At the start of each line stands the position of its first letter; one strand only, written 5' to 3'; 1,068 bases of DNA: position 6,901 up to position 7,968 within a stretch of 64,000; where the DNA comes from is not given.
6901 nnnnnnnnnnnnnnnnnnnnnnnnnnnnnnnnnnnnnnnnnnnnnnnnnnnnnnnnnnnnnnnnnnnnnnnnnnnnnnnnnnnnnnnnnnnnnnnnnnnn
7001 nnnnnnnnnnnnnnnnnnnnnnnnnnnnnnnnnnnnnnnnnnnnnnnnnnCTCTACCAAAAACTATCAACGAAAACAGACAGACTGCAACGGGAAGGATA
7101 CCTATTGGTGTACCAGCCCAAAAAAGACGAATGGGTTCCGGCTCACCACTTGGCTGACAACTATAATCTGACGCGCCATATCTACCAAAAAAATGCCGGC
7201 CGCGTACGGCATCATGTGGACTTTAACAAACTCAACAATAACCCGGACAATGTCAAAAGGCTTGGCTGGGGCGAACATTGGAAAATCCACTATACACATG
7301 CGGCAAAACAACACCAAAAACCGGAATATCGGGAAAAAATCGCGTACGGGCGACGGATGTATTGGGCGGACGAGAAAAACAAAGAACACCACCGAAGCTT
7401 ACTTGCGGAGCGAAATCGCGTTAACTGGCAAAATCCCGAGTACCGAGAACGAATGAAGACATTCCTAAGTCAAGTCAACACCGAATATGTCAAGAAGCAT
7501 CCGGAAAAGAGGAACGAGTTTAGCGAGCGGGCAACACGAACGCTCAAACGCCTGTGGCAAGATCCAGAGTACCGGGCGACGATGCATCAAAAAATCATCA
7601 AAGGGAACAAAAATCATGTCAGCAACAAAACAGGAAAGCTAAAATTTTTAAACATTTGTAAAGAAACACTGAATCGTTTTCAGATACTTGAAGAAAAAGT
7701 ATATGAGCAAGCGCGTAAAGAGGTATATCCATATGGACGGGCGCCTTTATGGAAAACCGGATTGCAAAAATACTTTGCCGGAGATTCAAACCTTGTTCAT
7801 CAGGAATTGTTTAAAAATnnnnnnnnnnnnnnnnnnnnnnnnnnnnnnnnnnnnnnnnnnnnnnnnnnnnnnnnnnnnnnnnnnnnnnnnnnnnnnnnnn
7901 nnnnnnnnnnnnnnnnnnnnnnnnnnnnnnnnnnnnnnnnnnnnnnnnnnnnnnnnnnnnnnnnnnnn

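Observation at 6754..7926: gyrA intein with HNH (I-HmuI-like) endonuclease and NUMOD-like tandem repeats, inserted between GNFG and SIDGD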

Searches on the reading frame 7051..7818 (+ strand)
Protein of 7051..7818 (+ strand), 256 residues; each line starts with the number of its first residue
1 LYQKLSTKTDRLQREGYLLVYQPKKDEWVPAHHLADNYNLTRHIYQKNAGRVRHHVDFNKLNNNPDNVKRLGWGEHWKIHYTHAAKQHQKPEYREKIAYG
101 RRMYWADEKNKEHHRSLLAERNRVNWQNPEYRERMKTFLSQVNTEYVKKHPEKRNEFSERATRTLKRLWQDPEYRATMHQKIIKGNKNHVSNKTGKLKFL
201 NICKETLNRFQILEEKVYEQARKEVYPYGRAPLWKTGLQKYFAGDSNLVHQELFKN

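Call 46: predict_structure(alignment_id=A2)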
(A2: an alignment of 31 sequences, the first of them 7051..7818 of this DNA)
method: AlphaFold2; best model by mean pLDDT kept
length: 256 residues; sequences in the alignment: 31
mean_pLDDT: 92.8   pTM: 0.50
mean pLDDT of the five models: 92.8, 92.4, 90.3, 87.9, 86.0
residues with pLDDT >= 90: 219; 70-90: 35; 50-70: 2; < 50: 0
segments of 3 or more residues with pLDDT < 50: none
pLDDT, mean of each block of 10 residues (from residue 1): 89 89 94 95 94 91 93 94 95 97 97 96 94 94 95 93 94 93 86 90 95 94 86 93 93 85
secondary structure, 60 per line:
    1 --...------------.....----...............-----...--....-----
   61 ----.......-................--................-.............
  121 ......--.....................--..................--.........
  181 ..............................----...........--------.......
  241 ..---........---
elements in order: E3-5 E18-22 E27-30 H31-41 E52-55 E68-71 H73-88 H91-106 H108-126 H129-149 H152-169 H172-210 H215-225 H234-242 H246-253

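Call 67: fold_search(model_id=the predicted structure, library=viral)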
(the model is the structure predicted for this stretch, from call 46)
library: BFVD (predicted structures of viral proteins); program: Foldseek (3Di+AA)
matches with E <= 10: 493; with E <= 0.001: 1
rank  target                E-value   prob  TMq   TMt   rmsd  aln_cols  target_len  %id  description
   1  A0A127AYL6            4.9e-07  1.00  0.34  0.18  29.9       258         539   19  Hint domain-containing protein [Bacillus phage SP-15]
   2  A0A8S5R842            3.9e-03  1.00  0.28  0.53   4.8       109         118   25  HNH endonuclease [virus sp. ctnRj46]
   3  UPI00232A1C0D         5.3e-03  1.00  0.25  0.50   3.1        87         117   21  (no name look-up for this kind of identifier)
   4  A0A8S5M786            6.4e-03  0.98  0.32  0.09  27.0       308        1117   15  Terminase [Siphoviridae sp. ctrgt10]
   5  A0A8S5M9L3            1.0e-02  1.00  0.20  0.35   5.1        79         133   24  Homing endonuclease [Siphoviridae sp. ctB3v5]
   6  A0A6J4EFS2            1.1e-02  1.00  0.23  0.31  10.6       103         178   22  HNH endonuclease [Escherichia phage EK010]
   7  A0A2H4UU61            1.3e-02  1.00  0.26  0.37   3.7        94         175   22  HNH Endonuclease [Bodo saltans virus]
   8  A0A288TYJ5            1.4e-02  1.00  0.24  0.31  10.6       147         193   17  HNH nuclease domain-containing protein [Enterococcus phage EFP01]
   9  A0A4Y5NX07            1.6e-02  1.00  0.22  0.31   3.8        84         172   27  (no name in the UniProt tables at hand)
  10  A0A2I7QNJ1            2.3e-02  1.00  0.21  0.31   4.2        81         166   27  (no name in the UniProt tables at hand)
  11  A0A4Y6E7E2            2.3e-02  0.60  0.25  0.20  18.6       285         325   15  (no name in the UniProt tables at hand)
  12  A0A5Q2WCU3            2.6e-02  0.99  0.25  0.26   4.6        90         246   20  (no name in the UniProt tables at hand)
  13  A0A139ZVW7            2.6e-02  0.99  0.20  0.34   6.3        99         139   19  HNH homing endonuclease [Enterococcus phage Ec-ZZ2]
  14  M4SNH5                2.7e-02  0.99  0.22  0.25   4.8        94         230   18  HNH nuclease domain-containing protein [Pseudoalteromonas phage pYD6-A]
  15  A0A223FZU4            2.9e-02  1.00  0.19  0.22   3.4        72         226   28  DNA binding protein [Streptomyces phage Samisti12]
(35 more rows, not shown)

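Call 68: search_protein_representatives(protein=window:7051-7818:+)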
Query: 256 residues. Proteins with E-value up to 0.001 (for the whole library): 497; up to 1e-10: 112; up to 1e-30: 16. The best 150 are listed.
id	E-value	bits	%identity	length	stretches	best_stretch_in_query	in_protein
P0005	1.3e-109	382.4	66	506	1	1-256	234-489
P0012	9.2e-82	291.1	54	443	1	2-253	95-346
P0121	2.2e-77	276.8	53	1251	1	2-245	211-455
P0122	3.7e-74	266.2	51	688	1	1-244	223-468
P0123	2.0e-54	201.5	53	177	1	20-194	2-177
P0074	5.9e-45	170.5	62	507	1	120-256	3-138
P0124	9.9e-45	169.8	50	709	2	1-110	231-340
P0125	2.6e-41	158.6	38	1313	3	3-180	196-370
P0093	8.1e-39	150.4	58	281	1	136-254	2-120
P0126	1.7e-37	146.0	63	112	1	135-245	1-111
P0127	6.8e-36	140.8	39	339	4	21-179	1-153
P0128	1.5e-35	139.7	36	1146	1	13-253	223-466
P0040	4.1e-34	135.0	42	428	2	4-177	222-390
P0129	7.4e-34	134.1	47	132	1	119-245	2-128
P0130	1.2e-33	133.4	36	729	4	1-179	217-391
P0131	2.2e-32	129.3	34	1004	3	2-179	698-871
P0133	7.9e-26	107.8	34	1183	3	7-178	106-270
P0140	2.6e-20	89.7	29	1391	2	14-134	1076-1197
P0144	1.0e-18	84.5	34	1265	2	11-135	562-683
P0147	8.8e-18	81.4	31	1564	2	6-136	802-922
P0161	7.3e-16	75.1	36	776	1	5-173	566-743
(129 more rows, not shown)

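Call 69: search_protein_families(library=pfam, proteins=[P0121, P0125, P0131, P0133, P0140, P0144, P0147, P0161], max_evalue=0.00001)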
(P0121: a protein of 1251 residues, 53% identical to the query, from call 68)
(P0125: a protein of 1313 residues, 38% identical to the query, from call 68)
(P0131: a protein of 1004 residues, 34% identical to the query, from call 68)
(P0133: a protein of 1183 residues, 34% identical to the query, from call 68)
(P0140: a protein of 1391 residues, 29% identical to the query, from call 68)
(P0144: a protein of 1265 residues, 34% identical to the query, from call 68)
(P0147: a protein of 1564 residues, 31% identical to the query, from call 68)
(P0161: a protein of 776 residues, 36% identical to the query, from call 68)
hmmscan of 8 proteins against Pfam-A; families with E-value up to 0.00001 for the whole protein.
P0121 (1251 aa): 3 families
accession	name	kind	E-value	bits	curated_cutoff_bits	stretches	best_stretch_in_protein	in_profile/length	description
PF00521.26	DNA_topoisoIV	-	6.5e-153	510.1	31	2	504-863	80-432/432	DNA gyrase/topoisomerase IV, subunit A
PF03989.18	DNA_gyraseA_C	-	7.3e-68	224.2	27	6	895-941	1-47/48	DNA gyrase C-terminal domain, beta-propeller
PF14890.11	Intein_splicing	-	2.6e-18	66.7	35.8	1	123-502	7-155/155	Intein splicing domain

P0125 (1313 aa): 3 families
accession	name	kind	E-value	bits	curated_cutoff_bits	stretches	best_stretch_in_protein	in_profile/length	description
PF00521.26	DNA_topoisoIV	-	5.6e-160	533.3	31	2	618-975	81-432/432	DNA gyrase/topoisomerase IV, subunit A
PF03989.18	DNA_gyraseA_C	-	8.5e-76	249.6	27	6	1261-1307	1-47/48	DNA gyrase C-terminal domain, beta-propeller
PF14890.11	Intein_splicing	-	4.3e-22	79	35.8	1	104-616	3-155/155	Intein splicing domain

P0131 (1004 aa): 3 families
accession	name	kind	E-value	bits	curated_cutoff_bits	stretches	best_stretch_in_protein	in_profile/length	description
PF00521.26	DNA_topoisoIV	-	9.5e-33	114.1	31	2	557-601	39-84/432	DNA gyrase/topoisomerase IV, subunit A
PF14890.11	Intein_splicing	-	7.4e-31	107.5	35.8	2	120-558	35-155/155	Intein splicing domain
PF14528.11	LAGLIDADG_3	-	5.7e-13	49.4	22.5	1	319-390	2-65/82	LAGLIDADG-like domain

P0133 (1183 aa): 3 families
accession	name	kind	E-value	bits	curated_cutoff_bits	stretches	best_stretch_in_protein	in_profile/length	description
PF00521.26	DNA_topoisoIV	-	1.4e-56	192.6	31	1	1005-1182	92-261/432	DNA gyrase/topoisomerase IV, subunit A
PF14890.11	Intein_splicing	-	6.3e-39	133.7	35.8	2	14-538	9-155/155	Intein splicing domain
PF14528.11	LAGLIDADG_3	-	1.1e-18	67.7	22.5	1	801-875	5-82/82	LAGLIDADG-like domain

P0140 (1391 aa): 4 families
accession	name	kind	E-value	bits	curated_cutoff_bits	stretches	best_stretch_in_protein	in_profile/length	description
PF14890.11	Intein_splicing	-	5.8e-35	120.8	35.8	2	161-541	3-155/155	Intein splicing domain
PF13392.12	HNH_3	-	5e-10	39.3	24.8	1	279-322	2-44/46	HNH endonuclease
PF07591.16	PT-HINT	-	2.7e-07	31.4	27.7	0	212-249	48-88/137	Pretoxin HINT domain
PF07728.20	AAA_5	-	8.7e-06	26.2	22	0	604-694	41-96/139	AAA domain (dynein-related subfamily)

P0144 (1265 aa): 5 families
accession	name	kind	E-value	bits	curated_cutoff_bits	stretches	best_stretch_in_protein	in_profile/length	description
PF00204.31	DNA_gyraseB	-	4.9e-50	169.8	27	1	238-409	1-172/173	DNA gyrase B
PF00986.26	DNA_gyraseB_C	-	5e-25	87.9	29.8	1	1196-1255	4-63/63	DNA gyrase B subunit, carboxyl terminus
PF14890.11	Intein_splicing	-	8.5e-17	61.8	35.8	1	502-909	44-155/155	Intein splicing domain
PF02518.31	HATPase_c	-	1.4e-14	54.9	26.4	1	45-189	3-108/111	Histidine kinase-, DNA gyrase B-, and HSP90-like ATPase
PF01751.28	Toprim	-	4.9e-10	39.9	23.1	1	912-1004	15-90/96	Toprim domain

P0147 (1564 aa): 3 families
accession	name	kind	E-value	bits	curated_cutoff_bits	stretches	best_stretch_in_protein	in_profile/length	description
PF07230.16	Portal_T4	-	5e-67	227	22.9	2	1134-1296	253-428/433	Bacteriophage T4-like portal protein (Gp20)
PF14890.11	Intein_splicing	-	6.7e-26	91.4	35.8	2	106-471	30-155/155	Intein splicing domain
PF13392.12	HNH_3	-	5e-08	32.9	24.8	0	827-869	3-44/46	HNH endonuclease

P0161 (776 aa): 3 families
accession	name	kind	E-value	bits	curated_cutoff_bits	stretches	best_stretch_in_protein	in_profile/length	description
PF00204.31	DNA_gyraseB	-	1.1e-54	184.9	27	1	253-422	1-172/173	DNA gyrase B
PF02518.31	HATPase_c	-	1.4e-13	51.6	26.4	1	47-186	3-108/111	Histidine kinase-, DNA gyrase B-, and HSP90-like ATPase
PF14890.11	Intein_splicing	-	4.9e-07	30.1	35.8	1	472-647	3-96/155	Intein splicing domain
